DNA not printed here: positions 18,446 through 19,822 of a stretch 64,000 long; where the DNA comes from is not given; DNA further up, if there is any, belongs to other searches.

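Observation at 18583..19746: Compositionally foreign single-gene island inserted immediately after the fumarase alpha subunit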

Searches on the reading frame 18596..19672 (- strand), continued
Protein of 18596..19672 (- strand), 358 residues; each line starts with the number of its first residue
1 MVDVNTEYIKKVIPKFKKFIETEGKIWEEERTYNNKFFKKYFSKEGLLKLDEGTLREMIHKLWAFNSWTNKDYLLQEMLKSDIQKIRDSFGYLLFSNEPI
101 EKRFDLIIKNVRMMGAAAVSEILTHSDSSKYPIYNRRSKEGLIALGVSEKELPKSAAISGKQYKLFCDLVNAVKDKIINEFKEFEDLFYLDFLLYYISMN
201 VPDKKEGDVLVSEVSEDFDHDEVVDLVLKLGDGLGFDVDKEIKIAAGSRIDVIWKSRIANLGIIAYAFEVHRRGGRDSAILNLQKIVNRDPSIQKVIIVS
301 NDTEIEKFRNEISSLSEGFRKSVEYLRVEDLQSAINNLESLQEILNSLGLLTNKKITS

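Call 99: search_protein_families(library=padloc, proteins=[L021:316-1332:+, L005:9590-10600:+, L021:2857-4056:+, L024:6617-9331:+, L024:10677-12350:+, L022:3006-5324:-, L005:2441-3859:+, L005:3905-7624:+, L004:9787-12033:+, L009:6047-7837:-], max_evalue=0.00001)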
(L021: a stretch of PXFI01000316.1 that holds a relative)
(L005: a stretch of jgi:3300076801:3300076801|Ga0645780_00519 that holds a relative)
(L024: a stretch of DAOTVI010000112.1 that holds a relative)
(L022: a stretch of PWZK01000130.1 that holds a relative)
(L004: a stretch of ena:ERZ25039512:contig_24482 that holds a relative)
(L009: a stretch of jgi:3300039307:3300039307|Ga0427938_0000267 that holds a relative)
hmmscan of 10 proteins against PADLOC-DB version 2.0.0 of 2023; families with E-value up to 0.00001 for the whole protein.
L021:316-1332:+ (339 aa): 7 families
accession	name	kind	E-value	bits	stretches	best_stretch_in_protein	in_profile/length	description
PDLC04916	PDC-S11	-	7.4e-71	237.1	1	1-200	1-195/358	-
PDLC04915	PDC-S11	-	1.4e-35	121.3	1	8-196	9-201/379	-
PDLC04913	PDC-S11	-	8.6e-19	65.8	1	15-121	13-123/375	-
PDLC04910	PDC-S11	-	2.6e-16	57.8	1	21-174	21-181/359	-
PDLC04944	PDC-S18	-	2.4e-12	44.8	1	13-97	9-93/307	-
PDLC04909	PDC-S11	-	3.2e-11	41.4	1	19-121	17-123/347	-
PDLC04946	PDC-S18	-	1.9e-08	31.7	1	4-97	20-112/365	-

L005:9590-10600:+ (337 aa): 8 families
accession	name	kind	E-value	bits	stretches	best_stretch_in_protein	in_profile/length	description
PDLC04916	PDC-S11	-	1e-75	253.1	1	1-199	1-197/358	-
PDLC04915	PDC-S11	-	3.9e-40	136.3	1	22-196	23-202/379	-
PDLC04910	PDC-S11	-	2.5e-20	71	1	23-201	24-210/359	-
PDLC04913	PDC-S11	-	9e-20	69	1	25-117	26-120/375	-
PDLC04909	PDC-S11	-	4.3e-14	50.9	1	23-180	24-189/347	-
PDLC04944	PDC-S18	-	1.6e-13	48.6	1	7-106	4-102/307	-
PDLC04824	PDC-S02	-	2.7e-08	31.4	1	34-100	199-265/308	-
PDLC04946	PDC-S18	-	2.2e-06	24.9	1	5-96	21-112/365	-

L021:2857-4056:+ (400 aa): 1 family
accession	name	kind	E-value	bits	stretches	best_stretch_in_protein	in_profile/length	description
PDLC03828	ZacA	-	4.6e-137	455.8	1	1-396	1-394/396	-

L024:6617-9331:+ (905 aa): 2 families
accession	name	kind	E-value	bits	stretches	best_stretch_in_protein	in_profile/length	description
PDLC00662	HmaC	-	6.4e-157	522.4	1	20-792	2-816/941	AAA+ ATPase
PDLC02192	DUF499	-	3.8e-52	175.3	1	61-674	33-642/1022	-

L024:10677-12350:+ (558 aa): 8 families
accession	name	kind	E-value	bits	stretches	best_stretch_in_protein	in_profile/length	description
PDLC05065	PDC-S68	-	2.1e-18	63.6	1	123-257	611-745/1221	-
PDLC01734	typeIV_RecD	-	9.4e-18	61.8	1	113-257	335-476/763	RecD_0_IVD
PDLC01148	RecD_like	-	1.7e-14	51.1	1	112-257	308-445/719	RecD/Tra ATPase fused to N-terminal HHH domain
PDLC05066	PDC-S68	-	7.8e-14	48.6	1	136-257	596-721/1202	-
PDLC05064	PDC-S68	-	6.7e-12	41.9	1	136-257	703-824/1273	-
PDLC04476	PDC-M16A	-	1.4e-11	41.5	0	130-180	22-81/691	-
PDLC04475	PDC-M16A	-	6e-09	33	0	131-172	29-73/721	-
PDLC05035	PDC-S53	-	1.1e-07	28.3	0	125-257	502-618/900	-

L022:3006-5324:- (772 aa): 0 families

L005:2441-3859:+ (473 aa): 1 family
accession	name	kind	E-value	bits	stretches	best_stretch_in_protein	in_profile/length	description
PDLC04597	PDC-M36A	-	1.3e-09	35.4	1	4-176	7-172/457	-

L005:3905-7624:+ (1240 aa): 12 families
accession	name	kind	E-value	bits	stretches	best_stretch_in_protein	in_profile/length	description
PDLC05065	PDC-S68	-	0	1647.7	1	11-1236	5-1218/1221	-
PDLC05066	PDC-S68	-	7e-168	558.9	1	12-1198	3-1175/1202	-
PDLC05064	PDC-S68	-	9e-136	452.3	1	11-1235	70-1250/1273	-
PDLC01734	typeIV_RecD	-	6.4e-50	168.2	2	489-762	215-487/763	RecD_0_IVD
PDLC01148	RecD_like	-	4.5e-42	142.2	2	483-762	199-456/719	RecD/Tra ATPase fused to N-terminal HHH domain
PDLC04475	PDC-M16A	-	2.7e-21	73.8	1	622-753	27-185/721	-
PDLC05035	PDC-S53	-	4.4e-21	72.7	2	577-757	466-624/900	-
PDLC04476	PDC-M16A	-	3e-20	70.2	1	624-724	25-131/691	-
PDLC04472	PDC-M16A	-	4.5e-17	59.7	1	623-726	239-362/930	-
PDLC04474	PDC-M16A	-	3.7e-10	36.9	0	625-726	236-339/917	-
PDLC02372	Nhi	-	8.5e-07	26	1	621-747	198-299/470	-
PDLC03920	MkoA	-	1.1e-06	25.2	0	712-751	794-830/1112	-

L004:9787-12033:+ (749 aa): 37 families (the best 25 are shown)
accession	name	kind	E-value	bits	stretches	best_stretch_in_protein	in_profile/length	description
PDLC03018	MTase_I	-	1.7e-230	765.4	1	15-714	3-703/749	Type I methyltransferase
PDLC03318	MTase_II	-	6e-69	231.1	2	16-443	14-456/723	Type II methyltransferase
PDLC03034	MTase_I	-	1.7e-65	219.6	2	27-362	48-379/672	Type I methyltransferase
PDLC03030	MTase_I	-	8.6e-60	200.9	2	386-632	373-603/670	Type I methyltransferase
PDLC03021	MTase_I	-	2.6e-49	166.3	1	244-653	96-420/491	Type I methyltransferase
PDLC03218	MTase_II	-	6.8e-48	161.5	3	532-613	407-488/532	Type II methyltransferase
PDLC04134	mad2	-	3.3e-45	152.8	1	37-606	5-445/492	mads_2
PDLC03026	MTase_I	-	2.1e-35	120.8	2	202-367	29-201/487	Type I methyltransferase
PDLC03317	MTase_II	-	2.1e-34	117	3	178-348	163-346/831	Type II methyltransferase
PDLC03357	MTase_II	-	2.5e-28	96.8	2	530-612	258-340/620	Type II methyltransferase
PDLC03025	MTase_I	-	7.1e-25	85.7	1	305-361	158-214/569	Type I methyltransferase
PDLC03023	MTase_I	-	8.3e-25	85.2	1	517-609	556-662/716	Type I methyltransferase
PDLC03024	MTase_I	-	1.1e-20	71.6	1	411-607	370-575/628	Type I methyltransferase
PDLC03624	REase_MTase_IIG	-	1.1e-20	71.1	1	264-372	372-489/1271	Type IIG restriction enzyme-methyltransferase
PDLC03031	MTase_I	-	1.3e-20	71.3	2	290-354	163-230/834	Type I methyltransferase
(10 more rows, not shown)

L009:6047-7837:- (596 aa): 49 families (the best 25 are shown)
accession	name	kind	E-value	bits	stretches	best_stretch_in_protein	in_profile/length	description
PDLC03018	MTase_I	-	1.6e-62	210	3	73-365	83-365/749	Type I methyltransferase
PDLC03318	MTase_II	-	5.5e-56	188.3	2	152-407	191-458/723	Type II methyltransferase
PDLC03021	MTase_I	-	1.7e-52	176.9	1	166-534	5-380/491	Type I methyltransferase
PDLC04134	mad2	-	9.3e-48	161.2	1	58-575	38-471/492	mads_2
PDLC03317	MTase_II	-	2.3e-46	156.6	1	13-543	5-540/831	Type II methyltransferase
PDLC03030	MTase_I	-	1.7e-44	150.4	1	45-533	74-583/670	Type I methyltransferase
PDLC03218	MTase_II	-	1.1e-43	147.6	1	165-541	126-491/532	Type II methyltransferase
PDLC03026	MTase_I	-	2.8e-43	146.8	1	166-538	9-362/487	Type I methyltransferase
PDLC03034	MTase_I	-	1e-40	137.7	2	31-420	73-446/672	Type I methyltransferase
PDLC03025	MTase_I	-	1.4e-38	130.9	1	165-534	4-374/569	Type I methyltransferase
PDLC03023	MTase_I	-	3.9e-30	102.8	2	458-572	574-692/716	Type I methyltransferase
PDLC03024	MTase_I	-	1.9e-28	97.2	2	457-588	488-616/628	Type I methyltransferase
PDLC03036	MTase_I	-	9.5e-27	91.6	1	276-537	191-437/635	Type I methyltransferase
PDLC03348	MTase_II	-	2.6e-23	80.4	1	256-510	171-434/727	Type II methyltransferase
PDLC03031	MTase_I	-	9.1e-23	78.4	1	196-533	74-405/834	Type I methyltransferase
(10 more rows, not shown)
